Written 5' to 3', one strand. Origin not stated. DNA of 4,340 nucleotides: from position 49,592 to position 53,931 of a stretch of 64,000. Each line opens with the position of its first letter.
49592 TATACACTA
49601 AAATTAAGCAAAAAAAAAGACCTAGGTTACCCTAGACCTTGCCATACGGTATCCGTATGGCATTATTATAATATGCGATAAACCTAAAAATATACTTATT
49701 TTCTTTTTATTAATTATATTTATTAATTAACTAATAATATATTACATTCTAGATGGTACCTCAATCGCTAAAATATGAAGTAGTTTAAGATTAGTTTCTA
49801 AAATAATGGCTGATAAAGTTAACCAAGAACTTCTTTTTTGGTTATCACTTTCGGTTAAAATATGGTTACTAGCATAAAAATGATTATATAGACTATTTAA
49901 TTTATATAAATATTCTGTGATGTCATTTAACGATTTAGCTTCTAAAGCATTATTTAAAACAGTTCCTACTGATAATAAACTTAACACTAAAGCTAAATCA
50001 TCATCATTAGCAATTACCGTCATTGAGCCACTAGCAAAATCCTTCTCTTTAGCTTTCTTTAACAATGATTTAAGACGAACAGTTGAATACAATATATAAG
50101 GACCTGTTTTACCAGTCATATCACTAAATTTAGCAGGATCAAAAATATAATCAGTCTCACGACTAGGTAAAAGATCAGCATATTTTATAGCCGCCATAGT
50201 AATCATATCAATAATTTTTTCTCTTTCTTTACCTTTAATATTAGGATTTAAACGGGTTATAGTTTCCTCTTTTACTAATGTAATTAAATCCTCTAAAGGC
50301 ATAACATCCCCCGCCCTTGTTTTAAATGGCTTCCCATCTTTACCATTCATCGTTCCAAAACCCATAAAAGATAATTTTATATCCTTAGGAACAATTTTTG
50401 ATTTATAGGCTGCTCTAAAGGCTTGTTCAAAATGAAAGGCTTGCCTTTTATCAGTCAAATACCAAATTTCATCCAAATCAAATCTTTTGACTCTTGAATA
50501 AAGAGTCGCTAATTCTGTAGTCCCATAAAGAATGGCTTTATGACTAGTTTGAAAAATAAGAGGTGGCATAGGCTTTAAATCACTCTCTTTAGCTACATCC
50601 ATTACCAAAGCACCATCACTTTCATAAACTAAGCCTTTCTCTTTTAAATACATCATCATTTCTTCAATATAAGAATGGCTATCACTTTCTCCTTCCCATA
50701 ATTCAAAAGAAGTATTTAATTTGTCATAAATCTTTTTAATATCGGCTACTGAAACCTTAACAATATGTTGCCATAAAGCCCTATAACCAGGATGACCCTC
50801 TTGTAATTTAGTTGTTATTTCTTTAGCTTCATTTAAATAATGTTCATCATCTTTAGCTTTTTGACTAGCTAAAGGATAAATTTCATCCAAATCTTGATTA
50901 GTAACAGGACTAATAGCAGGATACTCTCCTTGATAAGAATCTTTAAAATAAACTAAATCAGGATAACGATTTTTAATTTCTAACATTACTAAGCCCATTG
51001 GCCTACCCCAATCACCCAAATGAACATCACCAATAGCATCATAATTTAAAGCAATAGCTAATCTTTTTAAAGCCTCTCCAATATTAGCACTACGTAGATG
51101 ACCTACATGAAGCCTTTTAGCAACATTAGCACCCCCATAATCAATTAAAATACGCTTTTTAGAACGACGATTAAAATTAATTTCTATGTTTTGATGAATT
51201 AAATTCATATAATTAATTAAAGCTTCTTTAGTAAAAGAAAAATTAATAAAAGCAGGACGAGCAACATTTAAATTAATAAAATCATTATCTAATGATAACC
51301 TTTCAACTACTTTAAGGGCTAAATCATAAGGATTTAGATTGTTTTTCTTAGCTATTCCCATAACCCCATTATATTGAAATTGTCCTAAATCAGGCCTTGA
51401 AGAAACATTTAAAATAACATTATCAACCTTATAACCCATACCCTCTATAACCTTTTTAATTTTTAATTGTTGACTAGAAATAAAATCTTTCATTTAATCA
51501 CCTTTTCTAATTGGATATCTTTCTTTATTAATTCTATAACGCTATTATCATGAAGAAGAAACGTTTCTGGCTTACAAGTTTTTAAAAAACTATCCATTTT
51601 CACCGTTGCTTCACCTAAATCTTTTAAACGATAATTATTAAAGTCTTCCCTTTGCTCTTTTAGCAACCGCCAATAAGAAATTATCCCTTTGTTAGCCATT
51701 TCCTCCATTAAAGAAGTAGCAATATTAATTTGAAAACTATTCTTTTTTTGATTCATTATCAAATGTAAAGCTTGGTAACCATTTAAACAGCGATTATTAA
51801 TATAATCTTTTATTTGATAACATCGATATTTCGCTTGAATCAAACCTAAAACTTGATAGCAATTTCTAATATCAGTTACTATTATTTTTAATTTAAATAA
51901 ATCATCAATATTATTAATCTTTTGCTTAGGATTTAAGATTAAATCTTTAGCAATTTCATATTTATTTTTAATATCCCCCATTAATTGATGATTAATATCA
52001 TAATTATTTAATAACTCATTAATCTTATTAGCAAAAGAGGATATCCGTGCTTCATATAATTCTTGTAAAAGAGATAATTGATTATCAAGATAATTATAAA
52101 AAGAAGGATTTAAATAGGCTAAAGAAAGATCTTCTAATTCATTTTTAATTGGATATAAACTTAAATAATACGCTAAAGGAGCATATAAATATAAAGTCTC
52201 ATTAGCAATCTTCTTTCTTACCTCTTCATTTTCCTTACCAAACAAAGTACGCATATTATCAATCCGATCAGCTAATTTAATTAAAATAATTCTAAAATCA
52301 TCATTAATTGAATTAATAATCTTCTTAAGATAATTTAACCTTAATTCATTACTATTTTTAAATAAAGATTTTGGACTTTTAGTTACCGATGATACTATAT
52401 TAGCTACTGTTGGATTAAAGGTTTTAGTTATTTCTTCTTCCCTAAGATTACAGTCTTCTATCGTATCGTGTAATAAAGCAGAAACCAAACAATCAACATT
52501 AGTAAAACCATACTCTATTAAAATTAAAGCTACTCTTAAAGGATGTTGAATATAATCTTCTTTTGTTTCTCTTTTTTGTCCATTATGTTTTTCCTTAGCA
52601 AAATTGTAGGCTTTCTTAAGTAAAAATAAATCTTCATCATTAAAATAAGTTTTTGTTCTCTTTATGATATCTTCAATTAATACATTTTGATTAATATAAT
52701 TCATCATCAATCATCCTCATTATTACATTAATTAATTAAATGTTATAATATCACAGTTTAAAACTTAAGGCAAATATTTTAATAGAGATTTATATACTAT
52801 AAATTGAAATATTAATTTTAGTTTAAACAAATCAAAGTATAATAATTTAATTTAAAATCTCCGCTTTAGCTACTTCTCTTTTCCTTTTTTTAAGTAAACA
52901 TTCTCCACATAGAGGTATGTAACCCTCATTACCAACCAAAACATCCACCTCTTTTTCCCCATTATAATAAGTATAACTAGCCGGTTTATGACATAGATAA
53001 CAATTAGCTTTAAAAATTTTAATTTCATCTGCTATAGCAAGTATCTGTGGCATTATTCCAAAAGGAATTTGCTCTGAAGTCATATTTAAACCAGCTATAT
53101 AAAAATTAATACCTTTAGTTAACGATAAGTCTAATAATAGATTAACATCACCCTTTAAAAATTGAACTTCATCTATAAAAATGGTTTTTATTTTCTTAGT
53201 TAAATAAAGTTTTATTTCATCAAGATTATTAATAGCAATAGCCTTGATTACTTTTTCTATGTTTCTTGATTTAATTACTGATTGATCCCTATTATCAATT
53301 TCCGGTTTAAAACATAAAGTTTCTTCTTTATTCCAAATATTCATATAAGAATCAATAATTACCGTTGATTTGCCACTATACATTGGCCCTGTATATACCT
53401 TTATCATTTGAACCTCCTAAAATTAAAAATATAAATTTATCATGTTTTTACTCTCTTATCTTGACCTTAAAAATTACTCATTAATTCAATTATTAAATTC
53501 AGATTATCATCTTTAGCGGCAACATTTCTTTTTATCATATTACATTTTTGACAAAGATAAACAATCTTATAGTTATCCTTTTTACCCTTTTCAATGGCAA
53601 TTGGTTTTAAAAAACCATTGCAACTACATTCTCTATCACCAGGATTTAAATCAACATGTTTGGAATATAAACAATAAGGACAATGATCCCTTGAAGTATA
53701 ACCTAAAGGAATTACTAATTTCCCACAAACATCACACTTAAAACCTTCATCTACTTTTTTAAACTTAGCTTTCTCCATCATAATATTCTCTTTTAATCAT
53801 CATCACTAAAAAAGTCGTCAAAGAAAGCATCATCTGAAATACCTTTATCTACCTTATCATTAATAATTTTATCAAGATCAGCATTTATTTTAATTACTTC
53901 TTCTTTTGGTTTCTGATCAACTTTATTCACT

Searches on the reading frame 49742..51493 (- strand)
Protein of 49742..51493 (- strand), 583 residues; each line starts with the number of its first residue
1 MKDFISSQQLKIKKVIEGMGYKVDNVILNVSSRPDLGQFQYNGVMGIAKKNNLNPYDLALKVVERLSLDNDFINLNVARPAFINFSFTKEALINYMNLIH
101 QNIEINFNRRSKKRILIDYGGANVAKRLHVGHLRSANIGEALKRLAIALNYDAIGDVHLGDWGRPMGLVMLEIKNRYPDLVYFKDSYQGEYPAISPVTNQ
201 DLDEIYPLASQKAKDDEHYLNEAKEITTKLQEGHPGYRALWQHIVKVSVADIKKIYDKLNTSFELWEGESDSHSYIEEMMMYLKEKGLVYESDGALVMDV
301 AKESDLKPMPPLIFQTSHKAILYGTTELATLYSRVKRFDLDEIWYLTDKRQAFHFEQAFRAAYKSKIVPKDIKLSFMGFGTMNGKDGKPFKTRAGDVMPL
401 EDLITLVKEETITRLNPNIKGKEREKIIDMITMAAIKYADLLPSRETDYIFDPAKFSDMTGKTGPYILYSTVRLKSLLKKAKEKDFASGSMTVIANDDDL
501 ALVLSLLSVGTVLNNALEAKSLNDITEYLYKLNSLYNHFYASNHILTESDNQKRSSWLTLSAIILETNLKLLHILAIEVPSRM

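Call 14: search_protein_families(library=pfam, proteins=[window:49742-51493:-], max_evalue=0.001)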
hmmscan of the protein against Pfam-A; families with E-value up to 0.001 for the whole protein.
window:49742-51493:- (583 aa): 3 families
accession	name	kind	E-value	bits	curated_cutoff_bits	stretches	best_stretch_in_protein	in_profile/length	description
PF00750.26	tRNA-synt_1d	-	7.3e-71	239.4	23.3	1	98-452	5-348/349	tRNA synthetases class I (R), catalytic domain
PF05746.21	DALR_1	-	2e-17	63.8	22.3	1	467-583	1-117/117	DALR anticodon binding domain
PF03485.21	Arg_tRNA_synt_N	-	3e-12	47.4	21.5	1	11-86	6-84/85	Arginyl tRNA synthetase N terminal domain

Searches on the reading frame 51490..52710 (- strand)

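Call 14: search_protein_families(library=pfam, proteins=[window:51490-52710:-], max_evalue=0.001)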
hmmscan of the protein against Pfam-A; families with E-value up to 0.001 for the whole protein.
window:51490-52710:- (406 aa): 3 families
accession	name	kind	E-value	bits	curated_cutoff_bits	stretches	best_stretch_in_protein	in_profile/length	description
PF13328.12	HD_4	-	9.3e-32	110.4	27.2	1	34-180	1-150/156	HD domain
PF04607.23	RelA_SpoT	-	2.6e-15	57.1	27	1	247-348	3-107/113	Region found in RelA / SpoT proteins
PF01966.28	HD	-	8.1e-06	26.5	22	1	53-153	1-116/116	HD domain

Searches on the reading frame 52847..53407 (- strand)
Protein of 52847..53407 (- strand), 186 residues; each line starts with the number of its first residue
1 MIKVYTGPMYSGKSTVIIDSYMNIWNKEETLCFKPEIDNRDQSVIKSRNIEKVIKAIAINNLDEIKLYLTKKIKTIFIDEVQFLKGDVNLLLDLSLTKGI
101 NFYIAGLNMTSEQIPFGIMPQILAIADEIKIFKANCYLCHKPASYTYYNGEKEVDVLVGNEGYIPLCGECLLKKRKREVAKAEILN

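Call 14: search_protein_families(library=pfam, proteins=[window:52847-53407:-], max_evalue=0.001)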
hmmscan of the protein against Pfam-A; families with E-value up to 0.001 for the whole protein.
window:52847-53407:- (186 aa): 2 families
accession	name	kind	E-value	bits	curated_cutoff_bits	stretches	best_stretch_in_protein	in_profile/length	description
PF00265.24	TK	-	1.2e-31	110.3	20.6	1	2-170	3-175/176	Thymidine kinase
PF13173.12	AAA_14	-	0.00011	22.6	27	1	2-106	4-97/129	AAA domain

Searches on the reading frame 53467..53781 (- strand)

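Call 14: search_protein_families(library=pfam, proteins=[window:53467-53781:-], max_evalue=0.001)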
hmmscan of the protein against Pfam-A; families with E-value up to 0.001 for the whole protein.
window:53467-53781:- (104 aa): 1 family
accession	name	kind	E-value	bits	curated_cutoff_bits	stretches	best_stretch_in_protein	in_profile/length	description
PF12647.12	RNHCP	-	5.3e-28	97.3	24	1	12-96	2-88/90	RNHCP domain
